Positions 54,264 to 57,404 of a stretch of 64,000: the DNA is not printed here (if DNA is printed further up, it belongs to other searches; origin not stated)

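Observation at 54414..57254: Divergent, probably second, LeuRS with an altered leucine pocket and editing domain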

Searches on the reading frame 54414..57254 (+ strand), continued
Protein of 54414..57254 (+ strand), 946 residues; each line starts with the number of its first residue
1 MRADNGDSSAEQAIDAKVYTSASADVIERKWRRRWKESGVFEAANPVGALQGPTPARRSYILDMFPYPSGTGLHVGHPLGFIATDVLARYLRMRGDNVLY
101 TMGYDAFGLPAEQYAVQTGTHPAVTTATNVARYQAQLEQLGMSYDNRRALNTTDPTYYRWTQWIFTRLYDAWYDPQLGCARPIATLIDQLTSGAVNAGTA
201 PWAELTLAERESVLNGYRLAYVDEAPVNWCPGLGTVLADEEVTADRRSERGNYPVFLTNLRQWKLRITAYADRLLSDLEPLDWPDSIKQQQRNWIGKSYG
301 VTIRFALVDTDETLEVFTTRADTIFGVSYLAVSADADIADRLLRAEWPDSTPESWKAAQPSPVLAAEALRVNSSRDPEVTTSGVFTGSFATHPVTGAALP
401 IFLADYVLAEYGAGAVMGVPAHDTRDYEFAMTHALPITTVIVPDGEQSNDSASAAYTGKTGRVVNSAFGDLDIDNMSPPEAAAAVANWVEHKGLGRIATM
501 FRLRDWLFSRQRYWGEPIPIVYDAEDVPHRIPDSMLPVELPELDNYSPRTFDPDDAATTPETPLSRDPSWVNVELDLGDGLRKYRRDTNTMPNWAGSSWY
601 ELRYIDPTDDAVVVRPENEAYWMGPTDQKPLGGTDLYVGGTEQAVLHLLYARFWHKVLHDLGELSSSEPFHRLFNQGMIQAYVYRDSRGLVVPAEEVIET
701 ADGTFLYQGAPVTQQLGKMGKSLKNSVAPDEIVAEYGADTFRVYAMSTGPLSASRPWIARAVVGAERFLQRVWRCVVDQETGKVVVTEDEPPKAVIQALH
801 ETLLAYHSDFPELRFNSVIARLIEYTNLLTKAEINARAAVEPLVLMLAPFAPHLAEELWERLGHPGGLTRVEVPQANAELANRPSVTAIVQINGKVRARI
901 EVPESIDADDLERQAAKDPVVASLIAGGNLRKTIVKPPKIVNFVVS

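Call 59: list_cluster_members(proteins=[P0212, P0187, P0129, P0136, P0127, P0140, P0171, P0123, P0162, P0300])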
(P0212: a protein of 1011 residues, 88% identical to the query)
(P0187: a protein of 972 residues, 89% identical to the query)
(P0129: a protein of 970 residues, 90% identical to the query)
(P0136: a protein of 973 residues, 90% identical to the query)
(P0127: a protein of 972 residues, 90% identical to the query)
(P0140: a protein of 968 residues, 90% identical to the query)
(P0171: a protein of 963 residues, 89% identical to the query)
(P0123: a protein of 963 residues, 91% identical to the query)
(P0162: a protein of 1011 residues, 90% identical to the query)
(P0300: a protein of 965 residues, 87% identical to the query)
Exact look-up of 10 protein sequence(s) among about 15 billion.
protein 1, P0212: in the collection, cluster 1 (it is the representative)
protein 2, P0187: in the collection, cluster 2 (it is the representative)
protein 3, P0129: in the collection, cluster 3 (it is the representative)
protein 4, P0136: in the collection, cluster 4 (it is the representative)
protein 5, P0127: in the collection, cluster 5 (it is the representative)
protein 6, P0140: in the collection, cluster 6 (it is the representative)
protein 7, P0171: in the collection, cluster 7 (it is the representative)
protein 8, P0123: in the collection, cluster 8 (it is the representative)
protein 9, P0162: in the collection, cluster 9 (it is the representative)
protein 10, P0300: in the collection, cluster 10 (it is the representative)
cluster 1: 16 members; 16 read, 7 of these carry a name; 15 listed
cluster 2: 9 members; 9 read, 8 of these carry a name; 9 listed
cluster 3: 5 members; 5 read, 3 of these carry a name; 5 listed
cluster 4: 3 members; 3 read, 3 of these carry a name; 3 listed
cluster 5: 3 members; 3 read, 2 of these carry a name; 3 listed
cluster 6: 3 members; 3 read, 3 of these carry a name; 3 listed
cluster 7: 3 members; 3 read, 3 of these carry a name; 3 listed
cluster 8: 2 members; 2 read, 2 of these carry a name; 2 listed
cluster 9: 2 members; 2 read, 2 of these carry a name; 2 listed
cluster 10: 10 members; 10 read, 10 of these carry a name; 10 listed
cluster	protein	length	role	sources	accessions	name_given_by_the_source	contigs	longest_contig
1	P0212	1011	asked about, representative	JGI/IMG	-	-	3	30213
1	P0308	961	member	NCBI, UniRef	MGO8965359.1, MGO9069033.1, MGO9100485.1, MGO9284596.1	leucine--tRNA ligase [Mycobacterium sp.] | leucine--tRNA ligase n=1 Tax=Mycobacterium sp. TaxID=1785 RepID=UPI003F9D7189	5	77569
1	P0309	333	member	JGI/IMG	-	leucyl-tRNA synthetase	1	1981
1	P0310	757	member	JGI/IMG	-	leucyl-tRNA synthetase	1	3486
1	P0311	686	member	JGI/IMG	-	leucyl-tRNA synthetase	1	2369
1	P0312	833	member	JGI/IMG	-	leucyl-tRNA synthetase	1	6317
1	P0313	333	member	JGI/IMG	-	leucyl-tRNA synthetase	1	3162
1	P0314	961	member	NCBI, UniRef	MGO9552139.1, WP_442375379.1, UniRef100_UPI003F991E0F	leucine--tRNA ligase [Mycobacterium sp.] | leucine--tRNA ligase n=1 Tax=Mycobacterium sp. TaxID=1785 RepID=UPI003F991E0F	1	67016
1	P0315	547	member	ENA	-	-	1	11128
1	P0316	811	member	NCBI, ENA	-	-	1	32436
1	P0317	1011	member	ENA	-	-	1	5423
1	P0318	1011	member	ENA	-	-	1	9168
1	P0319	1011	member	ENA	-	-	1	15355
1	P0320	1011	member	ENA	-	-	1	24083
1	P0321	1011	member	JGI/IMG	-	-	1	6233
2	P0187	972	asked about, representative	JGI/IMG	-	leucyl-tRNA synthetase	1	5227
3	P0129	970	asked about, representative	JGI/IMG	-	leucyl-tRNA synthetase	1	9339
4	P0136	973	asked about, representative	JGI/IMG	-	leucyl-tRNA synthetase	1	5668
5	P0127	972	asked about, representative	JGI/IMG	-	leucyl-tRNA synthetase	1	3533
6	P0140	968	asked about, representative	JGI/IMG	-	leucyl-tRNA synthetase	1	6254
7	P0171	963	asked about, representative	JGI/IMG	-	leucyl-tRNA synthetase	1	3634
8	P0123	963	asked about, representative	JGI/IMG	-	leucyl-tRNA synthetase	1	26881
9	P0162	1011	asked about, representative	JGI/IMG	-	leucyl-tRNA synthetase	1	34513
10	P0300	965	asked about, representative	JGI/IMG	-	leucyl-tRNA synthetase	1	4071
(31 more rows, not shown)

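Call 60: list_cluster_members(proteins=[P0001, P0002, P0003, P0004, P0005, P0006, P0007, P0008, P0009, window:54414-57254:+])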
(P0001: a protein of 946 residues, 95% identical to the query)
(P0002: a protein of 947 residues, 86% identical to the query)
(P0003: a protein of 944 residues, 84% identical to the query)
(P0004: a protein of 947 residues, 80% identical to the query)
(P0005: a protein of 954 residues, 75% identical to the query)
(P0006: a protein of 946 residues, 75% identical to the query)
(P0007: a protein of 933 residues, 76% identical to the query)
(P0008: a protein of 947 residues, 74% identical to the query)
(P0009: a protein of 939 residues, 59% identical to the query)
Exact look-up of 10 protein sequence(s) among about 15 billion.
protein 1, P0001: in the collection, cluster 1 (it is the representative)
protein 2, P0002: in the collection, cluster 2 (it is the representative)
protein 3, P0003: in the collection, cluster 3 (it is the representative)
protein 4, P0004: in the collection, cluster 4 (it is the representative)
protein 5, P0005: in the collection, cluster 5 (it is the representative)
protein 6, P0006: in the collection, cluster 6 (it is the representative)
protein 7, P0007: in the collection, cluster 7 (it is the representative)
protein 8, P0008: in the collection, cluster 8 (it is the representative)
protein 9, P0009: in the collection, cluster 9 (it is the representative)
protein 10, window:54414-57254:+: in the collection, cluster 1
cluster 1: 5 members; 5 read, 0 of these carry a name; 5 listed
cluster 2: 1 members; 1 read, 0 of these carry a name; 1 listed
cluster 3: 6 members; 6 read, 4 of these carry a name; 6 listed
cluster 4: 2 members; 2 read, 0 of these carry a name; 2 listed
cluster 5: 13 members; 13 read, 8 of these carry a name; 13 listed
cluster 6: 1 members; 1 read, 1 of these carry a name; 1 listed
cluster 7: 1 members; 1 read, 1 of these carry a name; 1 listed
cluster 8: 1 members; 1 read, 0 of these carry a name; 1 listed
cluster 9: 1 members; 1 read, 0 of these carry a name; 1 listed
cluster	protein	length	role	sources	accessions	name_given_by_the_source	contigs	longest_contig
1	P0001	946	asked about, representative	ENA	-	-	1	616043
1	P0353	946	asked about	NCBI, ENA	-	-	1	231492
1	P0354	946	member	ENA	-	-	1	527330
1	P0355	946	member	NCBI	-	-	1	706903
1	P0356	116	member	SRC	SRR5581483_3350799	-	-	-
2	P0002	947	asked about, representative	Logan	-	-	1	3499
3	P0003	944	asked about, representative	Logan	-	-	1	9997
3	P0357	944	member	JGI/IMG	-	leucyl-tRNA synthetase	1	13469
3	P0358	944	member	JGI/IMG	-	leucyl-tRNA synthetase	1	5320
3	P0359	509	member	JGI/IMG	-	leucyl-tRNA synthetase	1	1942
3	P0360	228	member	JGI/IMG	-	leucyl-tRNA synthetase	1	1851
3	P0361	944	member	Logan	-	-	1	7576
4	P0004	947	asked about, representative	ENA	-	-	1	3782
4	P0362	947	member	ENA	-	-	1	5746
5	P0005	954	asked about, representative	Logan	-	-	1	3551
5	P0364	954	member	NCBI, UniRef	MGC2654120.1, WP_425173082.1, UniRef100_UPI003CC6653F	MAG: leucine--tRNA ligase [Mycobacterium sp.] | leucine--tRNA ligase n=1 Tax=Mycobacterium sp. TaxID=1785 RepID=UPI003CC6653F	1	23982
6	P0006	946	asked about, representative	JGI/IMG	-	leucyl-tRNA synthetase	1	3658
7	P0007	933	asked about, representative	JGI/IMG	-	leucyl-tRNA synthetase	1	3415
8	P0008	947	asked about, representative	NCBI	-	-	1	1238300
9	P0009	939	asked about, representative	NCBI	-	-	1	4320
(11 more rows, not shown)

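Call 61: find_encoding_contigs(protein=P0355, flank=10000, max_places=3)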
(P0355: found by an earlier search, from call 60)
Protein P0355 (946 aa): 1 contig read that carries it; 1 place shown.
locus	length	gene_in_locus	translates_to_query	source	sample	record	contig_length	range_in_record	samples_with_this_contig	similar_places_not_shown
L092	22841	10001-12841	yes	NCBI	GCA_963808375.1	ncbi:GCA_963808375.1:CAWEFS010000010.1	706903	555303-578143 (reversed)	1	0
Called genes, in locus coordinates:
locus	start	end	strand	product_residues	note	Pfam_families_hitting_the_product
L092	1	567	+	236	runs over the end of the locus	PF00440:TetR_N, PF16859:TetR_C_11 (weak), PF13977:TetR_C_6, PF16925:TetR_C_13 (weak)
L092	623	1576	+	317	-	PF04072:LCM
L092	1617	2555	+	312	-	PF04072:LCM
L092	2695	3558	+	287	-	PF00106:adh_short, PF08659:KR, PF13561:adh_short_C2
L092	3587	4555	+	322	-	PF08240:ADH_N, PF00107:ADH_zinc_N, PF13602:ADH_zinc_N_2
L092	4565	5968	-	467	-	PF08237:PE-PPE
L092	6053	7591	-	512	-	PF08237:PE-PPE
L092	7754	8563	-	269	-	PF13350:Y_phosphatase3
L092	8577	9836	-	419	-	PF02771:Acyl-CoA_dh_N (weak), PF02770:Acyl-CoA_dh_M, PF00441:Acyl-CoA_dh_1, PF08028:Acyl-CoA_dh_2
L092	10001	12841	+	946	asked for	PF00133:tRNA-synt_1, PF09334:tRNA-synt_1g, PF13603:tRNA-synt_1_2, PF08264:Anticodon_1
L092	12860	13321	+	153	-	PF07080:DUF1348, PF12680:SnoaL_2 (weak)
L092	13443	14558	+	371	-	PF05222:AlaDh_PNT_N, PF01262:AlaDh_PNT_C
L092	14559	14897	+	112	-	PF12769:PNTB_4TM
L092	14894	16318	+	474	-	PF02233:PNTB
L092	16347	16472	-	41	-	-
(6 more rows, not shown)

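Call 67: find_encoding_contigs(protein=P0364, flank=10000, max_places=3)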
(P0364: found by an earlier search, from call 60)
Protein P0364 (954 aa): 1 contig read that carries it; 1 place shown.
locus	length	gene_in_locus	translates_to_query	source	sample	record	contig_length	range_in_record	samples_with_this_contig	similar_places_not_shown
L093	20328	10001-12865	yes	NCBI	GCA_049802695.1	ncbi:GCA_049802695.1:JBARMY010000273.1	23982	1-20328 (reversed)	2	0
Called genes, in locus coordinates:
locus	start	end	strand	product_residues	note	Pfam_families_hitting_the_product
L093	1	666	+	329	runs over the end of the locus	PF02678:Pirin, PF05726:Pirin_C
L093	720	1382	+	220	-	PF00440:TetR_N, PF16859:TetR_C_11 (weak), PF13977:TetR_C_6, PF16925:TetR_C_13 (weak)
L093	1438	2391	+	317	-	PF04072:LCM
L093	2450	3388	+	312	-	PF04072:LCM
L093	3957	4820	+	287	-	PF00106:adh_short, PF08659:KR, PF13561:adh_short_C2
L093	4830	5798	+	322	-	PF08240:ADH_N, PF00107:ADH_zinc_N, PF13602:ADH_zinc_N_2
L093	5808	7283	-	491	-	PF08237:PE-PPE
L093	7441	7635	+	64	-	-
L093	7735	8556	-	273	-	PF13350:Y_phosphatase3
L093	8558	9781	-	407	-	PF02771:Acyl-CoA_dh_N (weak), PF02770:Acyl-CoA_dh_M, PF00441:Acyl-CoA_dh_1, PF08028:Acyl-CoA_dh_2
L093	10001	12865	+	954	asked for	PF00133:tRNA-synt_1, PF09334:tRNA-synt_1g, PF13603:tRNA-synt_1_2, PF00133:tRNA-synt_1 (weak), PF08264:Anticodon_1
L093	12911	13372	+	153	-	PF07080:DUF1348, PF12680:SnoaL_2 (weak)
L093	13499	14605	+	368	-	PF05222:AlaDh_PNT_N, PF01262:AlaDh_PNT_C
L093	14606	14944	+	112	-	PF12769:PNTB_4TM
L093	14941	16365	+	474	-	PF02233:PNTB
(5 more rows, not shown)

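Call 81: find_related_loci(query=P0009, collection=metagenome_contigs, flank=10000)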
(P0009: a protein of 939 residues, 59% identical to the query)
Query P0009 (939 aa) in metagenome_contigs; peptide patterns used: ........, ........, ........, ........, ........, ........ (x = any residue, [..] = any of these).
597 stretches matched a pattern (row limit reached: there are more); 595 encode a relative of the query (tblastn E <= 1e-3); the best 80 are kept; 80 distinct loci.
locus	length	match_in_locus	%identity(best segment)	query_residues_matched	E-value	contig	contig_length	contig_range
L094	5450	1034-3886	60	13-937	0e+0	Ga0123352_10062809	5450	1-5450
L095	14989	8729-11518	56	11-938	0e+0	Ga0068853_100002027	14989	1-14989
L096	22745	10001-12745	55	20-937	0e+0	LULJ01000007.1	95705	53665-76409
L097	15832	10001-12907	55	16-938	0e+0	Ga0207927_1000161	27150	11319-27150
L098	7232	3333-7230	56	17-937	0e+0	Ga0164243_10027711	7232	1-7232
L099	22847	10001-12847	54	6-937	0e+0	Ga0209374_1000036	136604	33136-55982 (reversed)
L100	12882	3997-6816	55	20-937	0e+0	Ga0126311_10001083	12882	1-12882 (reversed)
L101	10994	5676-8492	54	15-938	0e+0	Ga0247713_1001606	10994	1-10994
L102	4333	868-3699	53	14-939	0e+0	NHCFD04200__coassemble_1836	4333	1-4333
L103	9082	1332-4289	51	7-937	0e+0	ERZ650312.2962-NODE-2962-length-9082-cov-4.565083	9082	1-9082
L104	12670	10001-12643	57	20-898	0e+0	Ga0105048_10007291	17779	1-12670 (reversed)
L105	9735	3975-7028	50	20-939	0e+0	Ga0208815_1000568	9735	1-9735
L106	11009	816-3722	52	16-937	0e+0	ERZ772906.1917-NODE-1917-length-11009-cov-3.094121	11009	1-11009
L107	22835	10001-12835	53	20-937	0e+0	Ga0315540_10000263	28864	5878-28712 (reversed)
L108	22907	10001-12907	52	16-937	0e+0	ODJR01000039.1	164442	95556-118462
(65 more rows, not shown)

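Call 92: predict_structure(alignment_id=A1)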
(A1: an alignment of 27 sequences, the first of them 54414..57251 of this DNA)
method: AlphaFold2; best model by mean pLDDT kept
length: 946 residues; sequences in the alignment: 27
mean_pLDDT: 58.9   pTM: 0.36
mean pLDDT of the five models: 58.9, 58.9, 58.5, 58.3, 58.0
residues with pLDDT >= 90: 79; 70-90: 307; 50-70: 164; < 50: 396
segments of 3 or more residues with pLDDT < 50: 1-16, 34-86, 95-159, 221-269, 293-297, 374-380, 446-454, 501-520, 533-565, 587-647, 669-681, 716-765, 811-815
pLDDT, mean of each block of 10 residues (from residue 1): 26 44 54 42 36 30 23 28 49 42 29 30 38 41 39 45 60 75 86 81 82 70 30 27 30 27 35 61 52 54 88 84 91 82 88 85 86 48 84 92 74 75 80 87 59 51 86 89 91 79 33 30 60 41 35 36 51 67 56 22 26 42 37 25 43 65 58 30 60 67 81 56 32 31 25 23 51 83 86 89 79 53 84 89 81 73 70 79 75 85 84 91 85 87 88
secondary structure, 60 per line:
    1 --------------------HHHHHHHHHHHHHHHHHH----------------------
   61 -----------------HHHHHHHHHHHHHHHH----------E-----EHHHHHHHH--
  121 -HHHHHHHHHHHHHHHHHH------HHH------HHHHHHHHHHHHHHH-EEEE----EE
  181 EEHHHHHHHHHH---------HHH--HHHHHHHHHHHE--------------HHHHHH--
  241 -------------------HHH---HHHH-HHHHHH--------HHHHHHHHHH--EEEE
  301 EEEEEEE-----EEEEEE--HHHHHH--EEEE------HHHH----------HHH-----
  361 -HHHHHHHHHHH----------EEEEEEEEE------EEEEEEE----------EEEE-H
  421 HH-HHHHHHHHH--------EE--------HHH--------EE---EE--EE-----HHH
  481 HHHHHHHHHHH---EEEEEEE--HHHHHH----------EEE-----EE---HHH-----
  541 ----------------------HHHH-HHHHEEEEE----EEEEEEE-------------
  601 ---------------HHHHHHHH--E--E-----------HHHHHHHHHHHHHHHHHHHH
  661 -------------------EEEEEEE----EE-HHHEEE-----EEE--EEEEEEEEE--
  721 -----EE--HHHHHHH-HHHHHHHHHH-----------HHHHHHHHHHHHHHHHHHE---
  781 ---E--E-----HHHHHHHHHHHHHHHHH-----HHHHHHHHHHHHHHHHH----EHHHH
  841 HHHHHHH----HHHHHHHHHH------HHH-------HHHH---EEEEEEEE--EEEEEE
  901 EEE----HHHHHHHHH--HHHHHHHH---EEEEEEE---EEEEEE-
elements in order (helices of 4 or more, strands of 3 or more residues): H21-38 H78-93 H111-118 H122-139 H155-169 E171-174 E179-182 H183-192 H207-217 H233-238 H266-269 H271-276 H285-294 E297-307 E313-318 H321-326 E329-332 H339-342 H362-372 E383-391 E398-404 E415-418 H424-432 H478-491 E495-501 H504-509 E520-522 H563-566 H568-571 E572-576 E581-587 H616-623 H641-660 E680-686 E697-699 E705-707 E710-718 H730-736 H738-747 H759-776 H793-809 H815-831 H837-847 H852-861 H878-881 E885-892 E895-903 H908-916 H919-926 E930-936 E940-945
